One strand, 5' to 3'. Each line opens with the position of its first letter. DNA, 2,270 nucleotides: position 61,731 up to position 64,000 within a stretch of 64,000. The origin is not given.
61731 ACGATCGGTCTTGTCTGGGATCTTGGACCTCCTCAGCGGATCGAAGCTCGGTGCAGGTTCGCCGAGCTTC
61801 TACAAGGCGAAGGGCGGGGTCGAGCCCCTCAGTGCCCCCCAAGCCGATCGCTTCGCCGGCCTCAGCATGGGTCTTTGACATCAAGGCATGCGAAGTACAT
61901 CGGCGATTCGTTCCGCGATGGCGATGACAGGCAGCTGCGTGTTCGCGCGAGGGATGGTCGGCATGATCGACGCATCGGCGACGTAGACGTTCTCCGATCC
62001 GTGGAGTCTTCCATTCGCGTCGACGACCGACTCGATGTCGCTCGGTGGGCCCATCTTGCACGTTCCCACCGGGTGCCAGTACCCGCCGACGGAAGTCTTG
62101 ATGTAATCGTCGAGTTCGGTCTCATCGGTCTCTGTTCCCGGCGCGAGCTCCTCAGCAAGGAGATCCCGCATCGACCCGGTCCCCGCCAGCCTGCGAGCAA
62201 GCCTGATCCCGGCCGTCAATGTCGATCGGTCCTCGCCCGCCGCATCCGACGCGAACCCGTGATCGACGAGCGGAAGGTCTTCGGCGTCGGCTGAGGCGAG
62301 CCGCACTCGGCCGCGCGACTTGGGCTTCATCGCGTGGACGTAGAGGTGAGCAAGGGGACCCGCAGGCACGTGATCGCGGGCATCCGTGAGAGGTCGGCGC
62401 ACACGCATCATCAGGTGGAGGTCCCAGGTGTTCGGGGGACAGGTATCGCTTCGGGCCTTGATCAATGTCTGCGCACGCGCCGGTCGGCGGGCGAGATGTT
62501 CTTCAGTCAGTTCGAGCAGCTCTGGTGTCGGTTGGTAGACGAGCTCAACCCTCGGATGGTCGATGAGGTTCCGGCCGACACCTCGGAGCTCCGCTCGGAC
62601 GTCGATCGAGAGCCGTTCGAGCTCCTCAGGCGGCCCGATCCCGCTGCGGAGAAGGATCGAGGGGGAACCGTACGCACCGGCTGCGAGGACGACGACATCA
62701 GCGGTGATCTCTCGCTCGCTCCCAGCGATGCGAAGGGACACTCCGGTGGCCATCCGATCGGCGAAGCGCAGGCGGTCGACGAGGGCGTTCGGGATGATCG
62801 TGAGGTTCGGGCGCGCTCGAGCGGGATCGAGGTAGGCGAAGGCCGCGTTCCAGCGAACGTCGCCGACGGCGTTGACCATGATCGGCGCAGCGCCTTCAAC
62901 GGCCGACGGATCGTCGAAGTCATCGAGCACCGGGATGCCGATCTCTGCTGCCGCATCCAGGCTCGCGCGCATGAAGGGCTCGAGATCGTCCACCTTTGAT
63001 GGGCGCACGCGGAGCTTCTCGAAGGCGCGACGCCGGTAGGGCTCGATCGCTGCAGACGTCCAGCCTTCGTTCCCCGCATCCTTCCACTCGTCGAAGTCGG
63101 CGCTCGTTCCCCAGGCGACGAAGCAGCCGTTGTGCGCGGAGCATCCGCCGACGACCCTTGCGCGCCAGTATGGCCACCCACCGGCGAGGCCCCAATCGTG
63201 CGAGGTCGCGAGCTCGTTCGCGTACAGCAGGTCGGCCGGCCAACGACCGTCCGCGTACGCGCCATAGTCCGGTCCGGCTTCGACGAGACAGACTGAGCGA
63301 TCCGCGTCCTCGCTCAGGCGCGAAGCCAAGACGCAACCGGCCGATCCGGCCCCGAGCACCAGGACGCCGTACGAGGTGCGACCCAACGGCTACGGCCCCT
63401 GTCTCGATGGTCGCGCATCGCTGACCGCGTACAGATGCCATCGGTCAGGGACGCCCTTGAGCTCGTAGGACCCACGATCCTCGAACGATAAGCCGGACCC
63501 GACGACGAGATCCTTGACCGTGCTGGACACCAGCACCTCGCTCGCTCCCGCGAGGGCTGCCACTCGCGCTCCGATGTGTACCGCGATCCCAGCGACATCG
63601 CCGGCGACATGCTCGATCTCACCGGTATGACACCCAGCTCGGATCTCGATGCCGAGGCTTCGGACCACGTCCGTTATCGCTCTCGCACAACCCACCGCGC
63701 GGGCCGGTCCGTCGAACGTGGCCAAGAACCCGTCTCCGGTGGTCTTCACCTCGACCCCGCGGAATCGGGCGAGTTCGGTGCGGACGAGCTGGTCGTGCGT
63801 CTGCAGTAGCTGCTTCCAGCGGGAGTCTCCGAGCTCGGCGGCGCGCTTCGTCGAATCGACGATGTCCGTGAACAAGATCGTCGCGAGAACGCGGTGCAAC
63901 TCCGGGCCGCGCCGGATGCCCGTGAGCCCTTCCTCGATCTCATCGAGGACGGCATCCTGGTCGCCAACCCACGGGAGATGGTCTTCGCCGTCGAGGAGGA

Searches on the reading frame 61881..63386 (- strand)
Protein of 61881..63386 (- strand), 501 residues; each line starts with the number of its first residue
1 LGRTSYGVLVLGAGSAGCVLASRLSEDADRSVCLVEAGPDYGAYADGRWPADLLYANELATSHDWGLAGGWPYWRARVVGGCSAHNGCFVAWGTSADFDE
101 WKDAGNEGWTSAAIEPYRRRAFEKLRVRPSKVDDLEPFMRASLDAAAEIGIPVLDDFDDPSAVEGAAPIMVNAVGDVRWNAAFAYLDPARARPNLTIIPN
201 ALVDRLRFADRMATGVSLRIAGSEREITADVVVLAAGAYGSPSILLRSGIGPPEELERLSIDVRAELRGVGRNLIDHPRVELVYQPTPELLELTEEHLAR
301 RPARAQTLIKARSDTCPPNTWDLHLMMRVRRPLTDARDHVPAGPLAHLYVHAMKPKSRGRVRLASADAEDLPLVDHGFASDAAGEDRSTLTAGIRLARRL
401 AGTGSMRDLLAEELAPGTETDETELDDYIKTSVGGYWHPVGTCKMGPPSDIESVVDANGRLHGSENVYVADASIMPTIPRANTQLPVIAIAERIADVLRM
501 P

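Call 14: search_protein_families(library=pfam, proteins=[window:61881-63386:-], max_evalue=0.01)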
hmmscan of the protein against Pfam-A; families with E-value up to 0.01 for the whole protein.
window:61881-63386:- (501 aa): 7 families
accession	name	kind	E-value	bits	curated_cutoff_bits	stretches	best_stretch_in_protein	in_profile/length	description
PF05199.19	GMC_oxred_C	-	2e-36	126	24.6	1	355-491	1-139/139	GMC oxidoreductase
PF00732.25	GMC_oxred_N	-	5.3e-32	111.8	23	1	9-278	4-217/218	GMC oxidoreductase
PF00890.30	FAD_binding_2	-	4.3e-06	26.6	20.4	0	8-40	2-33/414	FAD binding domain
PF01266.30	DAO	-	1.1e-05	25.6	27.9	1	8-252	2-215/353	FAD dependent oxidoreductase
PF05834.18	Lycopene_cycl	-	7.3e-05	22.4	23.4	1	8-41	2-36/380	Lycopene cyclase protein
PF13450.12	NAD_binding_8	-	0.00015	22.4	21.9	1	10-45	1-35/68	NAD(P)-binding Rossmann-like domain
PF07992.20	Pyr_redox_2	-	0.0016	18.3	26.1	0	8-38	3-32/291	Pyridine nucleotide-disulphide oxidoreductase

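Call 24: find_encoding_contigs(protein=window:61884-63386:-, flank=10000, max_places=6)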
Protein seq(501 aa) (501 aa): 1 contig read that carries it; 1 place shown.
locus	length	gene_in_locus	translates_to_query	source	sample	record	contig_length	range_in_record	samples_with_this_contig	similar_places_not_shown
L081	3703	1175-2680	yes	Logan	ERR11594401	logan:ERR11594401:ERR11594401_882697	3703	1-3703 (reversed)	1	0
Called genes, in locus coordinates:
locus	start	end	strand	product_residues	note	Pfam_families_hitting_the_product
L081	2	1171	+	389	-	?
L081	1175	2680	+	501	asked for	PF00732:GMC_oxred_N, PF00890:FAD_binding_2 (faint), PF01266:DAO (faint), PF05199:GMC_oxred_C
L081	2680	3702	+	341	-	?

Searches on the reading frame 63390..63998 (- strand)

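Call 14: search_protein_families(library=pfam, proteins=[window:63390-63998:-], max_evalue=0.01)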
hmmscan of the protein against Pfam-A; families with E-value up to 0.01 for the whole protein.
window:63390-63998:- (202 aa): 1 family
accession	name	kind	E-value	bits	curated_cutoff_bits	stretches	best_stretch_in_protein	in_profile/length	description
PF00211.25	Guanylate_cyc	-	4.8e-11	43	21.9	1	39-191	9-180/183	Adenylate and Guanylate cyclase catalytic domain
